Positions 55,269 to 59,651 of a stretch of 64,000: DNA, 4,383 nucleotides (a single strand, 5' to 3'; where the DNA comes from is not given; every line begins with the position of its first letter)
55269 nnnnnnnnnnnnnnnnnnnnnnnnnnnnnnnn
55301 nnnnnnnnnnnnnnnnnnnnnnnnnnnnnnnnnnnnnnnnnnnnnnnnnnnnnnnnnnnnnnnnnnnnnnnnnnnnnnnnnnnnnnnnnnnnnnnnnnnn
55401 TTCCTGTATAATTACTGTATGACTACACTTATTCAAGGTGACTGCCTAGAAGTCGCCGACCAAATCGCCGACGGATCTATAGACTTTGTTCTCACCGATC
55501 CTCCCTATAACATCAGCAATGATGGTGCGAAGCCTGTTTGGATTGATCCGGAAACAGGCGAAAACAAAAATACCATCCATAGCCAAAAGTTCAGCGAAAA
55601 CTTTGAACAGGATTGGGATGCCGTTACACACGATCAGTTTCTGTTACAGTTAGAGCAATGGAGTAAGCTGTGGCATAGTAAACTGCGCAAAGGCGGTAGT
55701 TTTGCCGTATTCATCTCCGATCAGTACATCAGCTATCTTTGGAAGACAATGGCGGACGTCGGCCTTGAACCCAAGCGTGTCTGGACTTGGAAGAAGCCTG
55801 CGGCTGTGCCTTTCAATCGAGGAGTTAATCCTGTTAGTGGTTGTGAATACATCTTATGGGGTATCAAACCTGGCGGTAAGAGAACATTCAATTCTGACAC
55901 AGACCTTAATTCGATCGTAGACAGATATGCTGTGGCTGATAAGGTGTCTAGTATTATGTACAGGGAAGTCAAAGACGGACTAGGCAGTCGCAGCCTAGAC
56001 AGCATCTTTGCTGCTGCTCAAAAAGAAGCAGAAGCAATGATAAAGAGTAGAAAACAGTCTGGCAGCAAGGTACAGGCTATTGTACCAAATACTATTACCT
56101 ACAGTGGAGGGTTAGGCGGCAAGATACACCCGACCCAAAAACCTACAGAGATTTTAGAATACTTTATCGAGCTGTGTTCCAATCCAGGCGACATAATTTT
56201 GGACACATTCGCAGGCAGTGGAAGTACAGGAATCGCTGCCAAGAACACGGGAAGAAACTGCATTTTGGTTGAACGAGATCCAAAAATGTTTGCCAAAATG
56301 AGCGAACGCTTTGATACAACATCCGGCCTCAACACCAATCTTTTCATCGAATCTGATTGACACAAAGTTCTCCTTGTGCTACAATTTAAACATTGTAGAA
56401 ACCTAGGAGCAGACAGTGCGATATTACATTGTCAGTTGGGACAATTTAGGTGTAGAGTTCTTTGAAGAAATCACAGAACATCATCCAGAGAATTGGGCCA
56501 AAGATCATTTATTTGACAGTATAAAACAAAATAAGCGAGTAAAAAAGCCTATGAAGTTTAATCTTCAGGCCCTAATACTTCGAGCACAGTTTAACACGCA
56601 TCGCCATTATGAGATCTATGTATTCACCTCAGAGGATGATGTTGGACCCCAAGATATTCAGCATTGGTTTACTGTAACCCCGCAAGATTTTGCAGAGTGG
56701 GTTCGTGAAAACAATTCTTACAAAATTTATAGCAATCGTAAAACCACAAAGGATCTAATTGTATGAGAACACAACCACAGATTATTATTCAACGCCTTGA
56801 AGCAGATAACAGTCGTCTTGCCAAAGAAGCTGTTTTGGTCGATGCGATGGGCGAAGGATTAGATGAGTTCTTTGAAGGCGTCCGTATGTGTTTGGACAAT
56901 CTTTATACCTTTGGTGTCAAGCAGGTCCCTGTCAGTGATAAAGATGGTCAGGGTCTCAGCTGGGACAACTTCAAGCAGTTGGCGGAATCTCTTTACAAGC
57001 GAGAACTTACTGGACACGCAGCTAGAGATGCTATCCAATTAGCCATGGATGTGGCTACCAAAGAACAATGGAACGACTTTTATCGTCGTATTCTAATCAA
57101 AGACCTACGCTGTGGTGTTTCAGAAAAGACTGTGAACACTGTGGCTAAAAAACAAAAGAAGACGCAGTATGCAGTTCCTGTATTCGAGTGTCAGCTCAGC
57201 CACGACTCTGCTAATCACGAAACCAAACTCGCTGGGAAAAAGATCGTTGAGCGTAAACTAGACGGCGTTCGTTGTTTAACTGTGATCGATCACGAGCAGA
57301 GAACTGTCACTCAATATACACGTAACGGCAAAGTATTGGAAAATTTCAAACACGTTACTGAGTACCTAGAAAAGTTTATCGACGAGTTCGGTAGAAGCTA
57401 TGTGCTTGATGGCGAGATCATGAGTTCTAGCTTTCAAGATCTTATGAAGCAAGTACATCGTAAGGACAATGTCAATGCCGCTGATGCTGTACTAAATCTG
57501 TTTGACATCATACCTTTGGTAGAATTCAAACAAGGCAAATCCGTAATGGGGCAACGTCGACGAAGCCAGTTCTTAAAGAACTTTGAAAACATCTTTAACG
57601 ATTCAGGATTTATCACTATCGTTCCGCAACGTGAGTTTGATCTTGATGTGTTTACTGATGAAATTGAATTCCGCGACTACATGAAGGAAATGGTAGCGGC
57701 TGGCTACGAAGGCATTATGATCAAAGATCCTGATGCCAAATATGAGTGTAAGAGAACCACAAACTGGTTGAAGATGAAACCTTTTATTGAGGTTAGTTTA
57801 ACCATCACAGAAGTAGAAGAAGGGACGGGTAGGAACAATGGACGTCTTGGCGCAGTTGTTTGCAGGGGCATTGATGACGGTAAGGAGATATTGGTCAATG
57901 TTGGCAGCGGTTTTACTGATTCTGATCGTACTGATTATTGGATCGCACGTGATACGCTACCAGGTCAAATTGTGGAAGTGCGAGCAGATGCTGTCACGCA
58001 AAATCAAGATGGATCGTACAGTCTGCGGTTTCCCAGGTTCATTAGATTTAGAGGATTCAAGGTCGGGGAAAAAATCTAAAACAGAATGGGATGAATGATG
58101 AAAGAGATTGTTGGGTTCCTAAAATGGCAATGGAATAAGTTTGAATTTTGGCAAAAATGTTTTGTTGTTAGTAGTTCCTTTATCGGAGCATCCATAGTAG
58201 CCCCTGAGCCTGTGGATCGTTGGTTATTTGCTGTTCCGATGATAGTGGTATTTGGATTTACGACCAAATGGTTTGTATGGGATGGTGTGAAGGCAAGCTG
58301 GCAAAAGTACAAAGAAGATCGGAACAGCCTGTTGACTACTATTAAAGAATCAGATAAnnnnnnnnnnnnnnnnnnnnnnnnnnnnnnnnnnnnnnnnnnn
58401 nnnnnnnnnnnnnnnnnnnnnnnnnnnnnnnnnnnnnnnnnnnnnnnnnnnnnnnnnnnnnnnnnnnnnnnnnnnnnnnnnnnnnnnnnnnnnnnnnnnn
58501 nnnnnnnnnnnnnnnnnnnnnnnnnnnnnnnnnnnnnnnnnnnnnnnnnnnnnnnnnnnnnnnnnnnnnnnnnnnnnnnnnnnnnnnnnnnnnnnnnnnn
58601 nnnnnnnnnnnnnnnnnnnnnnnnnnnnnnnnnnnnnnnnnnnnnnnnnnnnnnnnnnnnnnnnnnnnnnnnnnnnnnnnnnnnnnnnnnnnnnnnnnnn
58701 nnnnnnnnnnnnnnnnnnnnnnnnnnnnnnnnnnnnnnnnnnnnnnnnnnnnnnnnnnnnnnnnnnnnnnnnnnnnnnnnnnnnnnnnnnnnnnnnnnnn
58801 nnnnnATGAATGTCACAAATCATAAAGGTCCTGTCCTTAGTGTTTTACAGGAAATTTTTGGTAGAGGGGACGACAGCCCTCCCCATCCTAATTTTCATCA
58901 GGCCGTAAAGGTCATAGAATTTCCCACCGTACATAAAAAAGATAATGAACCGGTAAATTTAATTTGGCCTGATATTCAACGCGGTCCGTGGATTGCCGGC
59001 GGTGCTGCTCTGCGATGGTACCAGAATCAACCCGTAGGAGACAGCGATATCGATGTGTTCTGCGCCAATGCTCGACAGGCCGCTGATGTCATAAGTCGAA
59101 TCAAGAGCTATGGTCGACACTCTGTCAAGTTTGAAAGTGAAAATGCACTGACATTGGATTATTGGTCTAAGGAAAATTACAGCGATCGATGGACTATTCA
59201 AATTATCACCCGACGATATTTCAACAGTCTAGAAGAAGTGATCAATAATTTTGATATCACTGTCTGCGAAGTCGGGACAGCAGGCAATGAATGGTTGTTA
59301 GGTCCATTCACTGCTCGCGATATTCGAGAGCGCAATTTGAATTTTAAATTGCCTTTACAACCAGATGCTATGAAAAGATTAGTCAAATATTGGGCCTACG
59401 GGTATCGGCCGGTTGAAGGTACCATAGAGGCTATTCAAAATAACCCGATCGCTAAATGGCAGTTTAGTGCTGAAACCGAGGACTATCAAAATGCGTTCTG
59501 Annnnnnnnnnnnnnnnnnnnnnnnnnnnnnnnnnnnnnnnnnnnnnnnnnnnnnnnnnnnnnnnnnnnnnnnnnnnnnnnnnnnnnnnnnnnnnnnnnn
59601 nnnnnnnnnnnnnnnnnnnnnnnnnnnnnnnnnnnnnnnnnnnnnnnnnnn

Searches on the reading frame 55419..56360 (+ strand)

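Call 20: search_protein_families(library=pfam, proteins=[window:55419-56360:+], max_evalue=0.001)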
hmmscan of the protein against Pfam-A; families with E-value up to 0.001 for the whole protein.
window:55419-56360:+ (313 aa): 2 families
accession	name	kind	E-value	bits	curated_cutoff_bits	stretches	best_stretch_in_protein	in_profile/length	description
PF01555.25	N6_N4_Mtase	-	1.6e-39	136.6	26.7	1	21-290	1-215/221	DNA methylase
PF03602.21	Cons_hypoth95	-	7.9e-06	26.1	24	0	258-302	43-88/182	Conserved hypothetical protein 95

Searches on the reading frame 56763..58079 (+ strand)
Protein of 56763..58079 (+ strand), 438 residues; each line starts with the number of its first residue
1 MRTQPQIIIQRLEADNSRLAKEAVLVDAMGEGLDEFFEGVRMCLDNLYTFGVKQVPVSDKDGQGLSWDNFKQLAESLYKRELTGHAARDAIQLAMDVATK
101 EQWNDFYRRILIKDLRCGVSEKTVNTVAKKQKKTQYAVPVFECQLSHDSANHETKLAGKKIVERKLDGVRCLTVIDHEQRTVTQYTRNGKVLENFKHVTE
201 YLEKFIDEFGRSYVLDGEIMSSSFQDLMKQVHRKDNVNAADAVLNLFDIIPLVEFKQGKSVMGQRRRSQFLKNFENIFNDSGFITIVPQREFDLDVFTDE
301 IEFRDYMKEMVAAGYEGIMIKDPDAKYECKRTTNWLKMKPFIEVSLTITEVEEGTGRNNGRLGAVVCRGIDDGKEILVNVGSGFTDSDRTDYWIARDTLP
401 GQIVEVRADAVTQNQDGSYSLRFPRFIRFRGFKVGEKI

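Call 15: search_protein_families(library=phrogs, proteins=[window:56763-58079:+], max_evalue=0.00001)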
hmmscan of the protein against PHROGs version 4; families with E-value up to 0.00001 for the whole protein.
window:56763-58079:+ (438 aa): 1 family
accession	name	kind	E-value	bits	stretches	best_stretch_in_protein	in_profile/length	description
phrog_114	-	DNA, RNA and nucleotide metabolism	4.2e-94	317.3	1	8-433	94-501/634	ATP-dependent DNA ligase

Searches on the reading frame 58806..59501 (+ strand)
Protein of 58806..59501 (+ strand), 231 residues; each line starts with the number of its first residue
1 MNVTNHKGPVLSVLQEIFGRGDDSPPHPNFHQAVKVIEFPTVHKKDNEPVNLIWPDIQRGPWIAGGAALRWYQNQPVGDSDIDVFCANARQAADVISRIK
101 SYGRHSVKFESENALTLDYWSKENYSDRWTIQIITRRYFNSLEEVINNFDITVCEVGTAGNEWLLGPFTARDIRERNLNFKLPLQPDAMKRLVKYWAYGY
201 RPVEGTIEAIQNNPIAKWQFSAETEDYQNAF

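Call 23: search_protein_families(library=phrogs, proteins=[window:58806-59501:+], max_evalue=0.001)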
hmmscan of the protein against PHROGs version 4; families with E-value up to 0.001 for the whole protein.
window:58806-59501:+ (231 aa): 4 families
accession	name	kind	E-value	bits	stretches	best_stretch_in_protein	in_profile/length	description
phrog_1614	-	DNA, RNA and nucleotide metabolism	1.2e-09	39.3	1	59-200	35-192/268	nucleotidyltransferase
phrog_4400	-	unknown function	1.6e-08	35.4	1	59-156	25-119/248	-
phrog_27100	-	unknown function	3.5e-05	24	1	59-154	29-117/386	-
phrog_25666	-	unknown function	0.00026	21.4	0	123-201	143-215/297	-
